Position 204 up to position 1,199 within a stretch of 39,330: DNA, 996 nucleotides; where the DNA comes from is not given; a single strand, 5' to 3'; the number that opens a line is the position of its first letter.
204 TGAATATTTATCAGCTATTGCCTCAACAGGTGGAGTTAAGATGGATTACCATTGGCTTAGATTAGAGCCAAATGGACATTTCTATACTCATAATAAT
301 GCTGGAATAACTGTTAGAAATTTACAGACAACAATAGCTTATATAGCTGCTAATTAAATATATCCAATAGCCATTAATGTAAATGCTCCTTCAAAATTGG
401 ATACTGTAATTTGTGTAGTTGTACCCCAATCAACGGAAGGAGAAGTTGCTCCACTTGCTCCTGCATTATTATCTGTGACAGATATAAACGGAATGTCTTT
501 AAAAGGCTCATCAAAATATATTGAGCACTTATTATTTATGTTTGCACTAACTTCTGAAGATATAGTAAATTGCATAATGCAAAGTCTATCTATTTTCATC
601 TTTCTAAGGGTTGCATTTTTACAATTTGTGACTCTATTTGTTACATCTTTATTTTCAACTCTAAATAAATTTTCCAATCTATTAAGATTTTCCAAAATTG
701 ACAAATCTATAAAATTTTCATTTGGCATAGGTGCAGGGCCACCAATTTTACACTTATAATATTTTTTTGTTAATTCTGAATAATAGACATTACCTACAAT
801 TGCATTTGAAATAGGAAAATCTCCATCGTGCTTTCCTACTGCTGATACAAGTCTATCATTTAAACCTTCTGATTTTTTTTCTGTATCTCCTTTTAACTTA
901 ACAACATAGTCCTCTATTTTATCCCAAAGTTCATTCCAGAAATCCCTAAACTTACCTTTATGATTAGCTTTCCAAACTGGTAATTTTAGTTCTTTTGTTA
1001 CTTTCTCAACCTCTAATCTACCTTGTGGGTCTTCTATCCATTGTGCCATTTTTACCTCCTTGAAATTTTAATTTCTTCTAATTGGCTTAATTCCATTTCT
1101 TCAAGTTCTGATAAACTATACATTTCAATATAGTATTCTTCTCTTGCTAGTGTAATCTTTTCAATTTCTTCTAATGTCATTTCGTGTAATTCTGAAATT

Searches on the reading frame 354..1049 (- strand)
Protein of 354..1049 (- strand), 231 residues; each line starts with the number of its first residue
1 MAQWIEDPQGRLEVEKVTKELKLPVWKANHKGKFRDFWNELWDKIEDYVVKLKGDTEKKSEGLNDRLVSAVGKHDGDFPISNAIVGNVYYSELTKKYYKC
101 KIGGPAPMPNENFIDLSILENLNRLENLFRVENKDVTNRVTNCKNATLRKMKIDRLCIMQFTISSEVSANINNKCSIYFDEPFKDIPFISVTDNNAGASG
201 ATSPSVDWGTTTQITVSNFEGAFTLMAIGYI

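Call 32: search_protein_families(library=padloc, alignment_id=A1, max_evalue=0.01)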
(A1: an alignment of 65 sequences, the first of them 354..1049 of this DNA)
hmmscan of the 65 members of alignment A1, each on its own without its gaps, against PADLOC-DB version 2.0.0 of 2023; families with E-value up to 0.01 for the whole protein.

A. member 1, window:354-1049:- (231 aa): 0 families

B. families by the number of members that match (of 65 scanned): 37 families (the first 25 are shown)
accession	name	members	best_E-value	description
PDLC03954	RmrA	3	2.3e-11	-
PDLC03947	RmrA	3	8.6e-10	-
PDLC03952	RmrA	3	1.2e-07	-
PDLC03944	RmrA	3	1.8e-07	-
PDLC03948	RmrA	2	3.7e-10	-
PDLC03946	RmrA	2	1.7e-08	-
PDLC03951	RmrA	2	5.6e-07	-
PDLC03949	RmrA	2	9e-07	-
PDLC03953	RmrA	2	2.8e-06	-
PDLC04133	mad1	2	0.0074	mads_1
PDLC02782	SspD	1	4.6e-30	SspD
PDLC04141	capP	1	3.8e-15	capP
PDLC02510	BrxP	1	8.5e-15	BrxP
PDLC02926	HTH_VI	1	3.5e-10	-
PDLC04776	PDC-M69B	1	5e-10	-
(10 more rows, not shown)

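Call 33: search_protein_families(library=pfam, alignment_id=A1, max_evalue=0.00001)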
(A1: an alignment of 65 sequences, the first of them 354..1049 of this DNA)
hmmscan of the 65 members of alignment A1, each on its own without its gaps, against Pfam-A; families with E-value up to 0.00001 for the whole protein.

A. member 1, window:354-1049:- (231 aa): 0 families

B. families by the number of members that match (of 65 scanned): 27 families (the first 25 are shown)
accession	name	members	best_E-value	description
PF04466.19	Terminase_3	1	1.6e-60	Phage terminase large subunit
PF04404.17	ERF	1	5.7e-44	ERF superfamily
PF19791.4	DUF6275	1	2.6e-35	Family of unknown function (DUF6275)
PF09643.15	YopX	1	6.8e-28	YopX protein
PF17288.8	Terminase_3C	1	3.5e-26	Terminase RNAseH like domain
PF00589.27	Phage_integrase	1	4.1e-25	Phage integrase family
PF07087.16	DUF1353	1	1.6e-24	Protein of unknown function (DUF1353)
PF00436.31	SSB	1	9.5e-23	Single-strand binding protein family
PF06114.19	Peptidase_M78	1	2.3e-20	IrrE N-terminal-like domain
PF04865.19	Baseplate_J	1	4.6e-18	Baseplate J-like protein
PF05866.16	RusA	1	1.2e-17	Endodeoxyribonuclease RusA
PF16784.11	HNHc_6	1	2.1e-16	Putative HNHc nuclease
PF21821.3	Dit_like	1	3.6e-15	Dit-like phage tail protein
PF01507.26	PAPS_reduct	1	3.2e-14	Phosphoadenosine phosphosulfate reductase domain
PF01381.28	HTH_3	1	4.4e-14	Helix-turn-helix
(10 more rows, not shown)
